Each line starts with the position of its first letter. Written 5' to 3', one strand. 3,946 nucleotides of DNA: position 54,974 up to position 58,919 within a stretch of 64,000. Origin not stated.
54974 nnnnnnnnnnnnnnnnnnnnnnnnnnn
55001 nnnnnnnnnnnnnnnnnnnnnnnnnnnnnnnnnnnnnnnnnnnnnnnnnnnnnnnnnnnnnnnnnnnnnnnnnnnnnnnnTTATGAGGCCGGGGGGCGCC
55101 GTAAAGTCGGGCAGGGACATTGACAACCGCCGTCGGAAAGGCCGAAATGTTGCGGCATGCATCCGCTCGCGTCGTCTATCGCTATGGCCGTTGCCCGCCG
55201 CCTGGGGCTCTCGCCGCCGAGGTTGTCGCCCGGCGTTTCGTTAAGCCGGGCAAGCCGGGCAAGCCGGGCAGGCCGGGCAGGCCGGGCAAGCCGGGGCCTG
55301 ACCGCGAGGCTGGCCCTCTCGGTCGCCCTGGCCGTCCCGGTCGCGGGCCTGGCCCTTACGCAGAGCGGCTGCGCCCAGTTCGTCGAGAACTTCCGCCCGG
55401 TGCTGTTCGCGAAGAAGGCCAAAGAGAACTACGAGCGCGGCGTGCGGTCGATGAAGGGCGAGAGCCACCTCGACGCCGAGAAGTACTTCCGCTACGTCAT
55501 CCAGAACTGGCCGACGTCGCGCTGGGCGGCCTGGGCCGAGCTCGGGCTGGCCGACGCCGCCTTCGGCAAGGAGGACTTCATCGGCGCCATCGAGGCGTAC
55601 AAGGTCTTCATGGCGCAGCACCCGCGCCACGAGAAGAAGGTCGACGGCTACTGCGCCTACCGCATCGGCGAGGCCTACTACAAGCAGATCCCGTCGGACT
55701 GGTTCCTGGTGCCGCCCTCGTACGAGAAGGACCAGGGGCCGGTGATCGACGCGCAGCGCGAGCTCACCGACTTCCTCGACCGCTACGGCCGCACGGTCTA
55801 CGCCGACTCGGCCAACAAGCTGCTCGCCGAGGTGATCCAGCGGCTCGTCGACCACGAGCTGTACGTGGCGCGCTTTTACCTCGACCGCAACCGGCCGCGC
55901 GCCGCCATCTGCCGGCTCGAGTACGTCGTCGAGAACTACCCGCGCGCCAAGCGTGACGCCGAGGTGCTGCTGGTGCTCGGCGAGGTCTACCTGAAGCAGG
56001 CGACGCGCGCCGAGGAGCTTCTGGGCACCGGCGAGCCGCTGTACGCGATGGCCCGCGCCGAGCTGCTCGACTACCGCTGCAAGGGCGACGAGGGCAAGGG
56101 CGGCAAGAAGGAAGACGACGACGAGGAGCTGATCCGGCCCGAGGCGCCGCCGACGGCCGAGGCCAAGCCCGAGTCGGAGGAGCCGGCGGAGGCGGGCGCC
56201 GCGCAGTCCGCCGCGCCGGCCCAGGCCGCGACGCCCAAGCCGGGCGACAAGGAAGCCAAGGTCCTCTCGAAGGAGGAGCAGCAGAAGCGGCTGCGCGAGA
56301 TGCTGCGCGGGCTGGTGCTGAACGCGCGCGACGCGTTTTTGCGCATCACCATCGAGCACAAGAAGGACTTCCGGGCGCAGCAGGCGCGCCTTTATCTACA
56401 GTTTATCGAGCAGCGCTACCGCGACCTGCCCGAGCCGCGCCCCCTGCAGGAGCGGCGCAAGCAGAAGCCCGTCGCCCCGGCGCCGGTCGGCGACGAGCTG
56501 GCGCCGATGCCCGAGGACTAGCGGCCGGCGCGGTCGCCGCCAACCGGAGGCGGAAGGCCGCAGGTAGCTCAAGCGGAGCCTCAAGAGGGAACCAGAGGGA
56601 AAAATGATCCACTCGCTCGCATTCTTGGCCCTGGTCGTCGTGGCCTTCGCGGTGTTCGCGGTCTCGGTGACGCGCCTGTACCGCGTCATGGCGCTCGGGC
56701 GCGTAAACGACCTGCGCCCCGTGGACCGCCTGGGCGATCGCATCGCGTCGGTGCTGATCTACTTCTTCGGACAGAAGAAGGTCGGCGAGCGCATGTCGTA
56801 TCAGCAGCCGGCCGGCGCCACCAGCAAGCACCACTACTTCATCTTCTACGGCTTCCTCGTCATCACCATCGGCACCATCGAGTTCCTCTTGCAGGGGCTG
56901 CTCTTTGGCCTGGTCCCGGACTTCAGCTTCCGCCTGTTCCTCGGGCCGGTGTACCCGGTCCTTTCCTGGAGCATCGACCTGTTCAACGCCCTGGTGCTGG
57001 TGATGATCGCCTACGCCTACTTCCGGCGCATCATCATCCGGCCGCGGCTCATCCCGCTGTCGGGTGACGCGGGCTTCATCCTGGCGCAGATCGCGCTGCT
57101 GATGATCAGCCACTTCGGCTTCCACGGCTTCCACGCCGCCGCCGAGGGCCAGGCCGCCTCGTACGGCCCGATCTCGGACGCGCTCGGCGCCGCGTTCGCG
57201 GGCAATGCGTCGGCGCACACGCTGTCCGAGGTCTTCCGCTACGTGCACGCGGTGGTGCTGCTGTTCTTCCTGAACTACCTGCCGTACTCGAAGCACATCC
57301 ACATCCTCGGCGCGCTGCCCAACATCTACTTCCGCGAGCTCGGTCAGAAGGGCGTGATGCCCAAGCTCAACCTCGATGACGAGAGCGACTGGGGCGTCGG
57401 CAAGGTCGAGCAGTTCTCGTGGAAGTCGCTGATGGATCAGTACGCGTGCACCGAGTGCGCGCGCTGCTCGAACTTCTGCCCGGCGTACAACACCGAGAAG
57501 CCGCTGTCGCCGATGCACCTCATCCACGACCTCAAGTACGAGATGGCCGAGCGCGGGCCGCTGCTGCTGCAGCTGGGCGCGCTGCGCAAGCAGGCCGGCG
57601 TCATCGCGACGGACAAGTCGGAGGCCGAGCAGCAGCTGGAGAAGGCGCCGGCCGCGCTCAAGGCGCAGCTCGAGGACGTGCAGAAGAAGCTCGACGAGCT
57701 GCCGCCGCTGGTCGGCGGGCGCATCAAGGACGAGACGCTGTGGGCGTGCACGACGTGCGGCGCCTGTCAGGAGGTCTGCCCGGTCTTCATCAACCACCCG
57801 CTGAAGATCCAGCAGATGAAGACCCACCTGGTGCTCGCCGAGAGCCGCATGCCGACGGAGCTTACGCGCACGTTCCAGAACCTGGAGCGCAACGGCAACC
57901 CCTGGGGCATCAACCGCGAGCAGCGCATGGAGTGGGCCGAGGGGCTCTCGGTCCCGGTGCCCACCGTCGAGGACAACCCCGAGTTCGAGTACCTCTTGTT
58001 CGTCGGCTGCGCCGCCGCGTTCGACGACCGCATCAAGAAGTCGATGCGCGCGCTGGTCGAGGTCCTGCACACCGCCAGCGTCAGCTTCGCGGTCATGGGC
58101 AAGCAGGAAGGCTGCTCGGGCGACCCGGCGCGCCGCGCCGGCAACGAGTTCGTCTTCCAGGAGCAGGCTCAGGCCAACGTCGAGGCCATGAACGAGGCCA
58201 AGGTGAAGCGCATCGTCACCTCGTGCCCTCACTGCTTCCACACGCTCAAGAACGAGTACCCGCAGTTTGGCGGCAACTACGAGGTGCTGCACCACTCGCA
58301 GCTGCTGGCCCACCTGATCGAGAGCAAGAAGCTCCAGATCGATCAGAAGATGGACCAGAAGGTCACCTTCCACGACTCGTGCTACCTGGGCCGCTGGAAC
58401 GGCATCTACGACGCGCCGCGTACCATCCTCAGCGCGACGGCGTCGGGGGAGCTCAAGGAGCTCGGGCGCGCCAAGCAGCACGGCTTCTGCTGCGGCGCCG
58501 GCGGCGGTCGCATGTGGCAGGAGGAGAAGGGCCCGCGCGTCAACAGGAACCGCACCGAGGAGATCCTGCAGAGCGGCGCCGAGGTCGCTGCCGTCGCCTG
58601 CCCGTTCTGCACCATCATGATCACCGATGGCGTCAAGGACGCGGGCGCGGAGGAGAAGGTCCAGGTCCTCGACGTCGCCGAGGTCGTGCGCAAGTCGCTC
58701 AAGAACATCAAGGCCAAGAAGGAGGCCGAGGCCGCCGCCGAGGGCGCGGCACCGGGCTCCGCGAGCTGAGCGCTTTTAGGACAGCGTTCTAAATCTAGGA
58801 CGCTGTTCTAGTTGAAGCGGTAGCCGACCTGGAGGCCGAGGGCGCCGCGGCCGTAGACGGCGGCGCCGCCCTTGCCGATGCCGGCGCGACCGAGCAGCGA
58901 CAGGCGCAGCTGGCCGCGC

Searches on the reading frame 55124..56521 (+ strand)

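Call 26: search_protein_families(library=pfam, proteins=[window:55124-56521:+])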
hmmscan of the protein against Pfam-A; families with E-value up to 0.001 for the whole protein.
window:55124-56521:+ (465 aa): 3 families
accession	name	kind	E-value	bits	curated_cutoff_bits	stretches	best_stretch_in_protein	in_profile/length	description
PF13525.12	YfiO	-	2.5e-30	106.2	25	1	97-292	3-191/203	Outer membrane lipoprotein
PF13512.12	TPR_18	-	5.8e-06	27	21.9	1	100-232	11-143/145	Tetratricopeptide repeat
PF09976.15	TPR_21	-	0.00014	22.1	25.5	0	96-167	36-107/193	Tetratricopeptide repeat-like domain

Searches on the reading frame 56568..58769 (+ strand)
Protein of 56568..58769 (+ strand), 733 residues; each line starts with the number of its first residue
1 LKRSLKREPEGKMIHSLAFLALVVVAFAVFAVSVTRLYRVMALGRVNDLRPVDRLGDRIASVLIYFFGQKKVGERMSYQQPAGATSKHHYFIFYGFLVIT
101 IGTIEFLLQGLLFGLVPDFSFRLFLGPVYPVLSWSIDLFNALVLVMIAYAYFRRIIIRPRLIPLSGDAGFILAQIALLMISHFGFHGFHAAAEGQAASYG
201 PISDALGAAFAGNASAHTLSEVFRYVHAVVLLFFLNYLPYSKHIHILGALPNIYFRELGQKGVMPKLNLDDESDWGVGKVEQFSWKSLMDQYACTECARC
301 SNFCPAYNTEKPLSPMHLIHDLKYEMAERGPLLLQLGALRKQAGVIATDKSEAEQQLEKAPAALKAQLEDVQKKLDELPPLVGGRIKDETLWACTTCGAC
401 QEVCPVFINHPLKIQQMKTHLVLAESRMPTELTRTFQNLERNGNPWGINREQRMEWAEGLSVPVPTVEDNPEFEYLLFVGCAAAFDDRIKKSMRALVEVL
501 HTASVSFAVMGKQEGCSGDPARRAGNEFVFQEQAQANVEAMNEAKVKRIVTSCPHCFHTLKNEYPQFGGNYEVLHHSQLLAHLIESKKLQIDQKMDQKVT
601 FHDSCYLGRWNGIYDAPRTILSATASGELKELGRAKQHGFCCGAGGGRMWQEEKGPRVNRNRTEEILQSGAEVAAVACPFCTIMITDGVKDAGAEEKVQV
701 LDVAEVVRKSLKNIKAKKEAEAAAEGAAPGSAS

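Call 26: search_protein_families(library=pfam, proteins=[window:56568-58769:+])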
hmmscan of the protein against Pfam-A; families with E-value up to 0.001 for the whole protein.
window:56568-58769:+ (733 aa): 9 families
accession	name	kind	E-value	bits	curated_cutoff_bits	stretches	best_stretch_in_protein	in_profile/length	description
PF02754.22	CCG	-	4.4e-30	104.1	20.6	2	599-685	1-84/85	Cysteine-rich domain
PF13183.11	Fer4_8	-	3.5e-08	34.3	27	1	292-407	3-67/68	4Fe-4S dicluster domain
PF13534.11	Fer4_17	-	1.2e-06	29.4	22.2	0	393-417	1-25/61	4Fe-4S dicluster domain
PF13237.11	Fer4_10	-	1.7e-06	28.3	25.5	1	290-405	5-53/53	4Fe-4S dicluster domain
PF12838.12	Fer4_7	-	1.1e-05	26.3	27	0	390-406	34-50/52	4Fe-4S dicluster domain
PF13484.11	Fer4_16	-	3.1e-05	25.1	30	0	389-406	48-65/66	4Fe-4S double cluster binding domain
PF12797.12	Fer4_2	-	4e-05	23.7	24.5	0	285-306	1-22/22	4Fe-4S binding domain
PF13187.11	Fer4_9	-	0.0001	22.7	27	1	293-405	1-48/52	4Fe-4S dicluster domain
PF17179.9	Fer4_22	-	0.0007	20.8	27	0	284-306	71-93/95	4Fe-4S dicluster domain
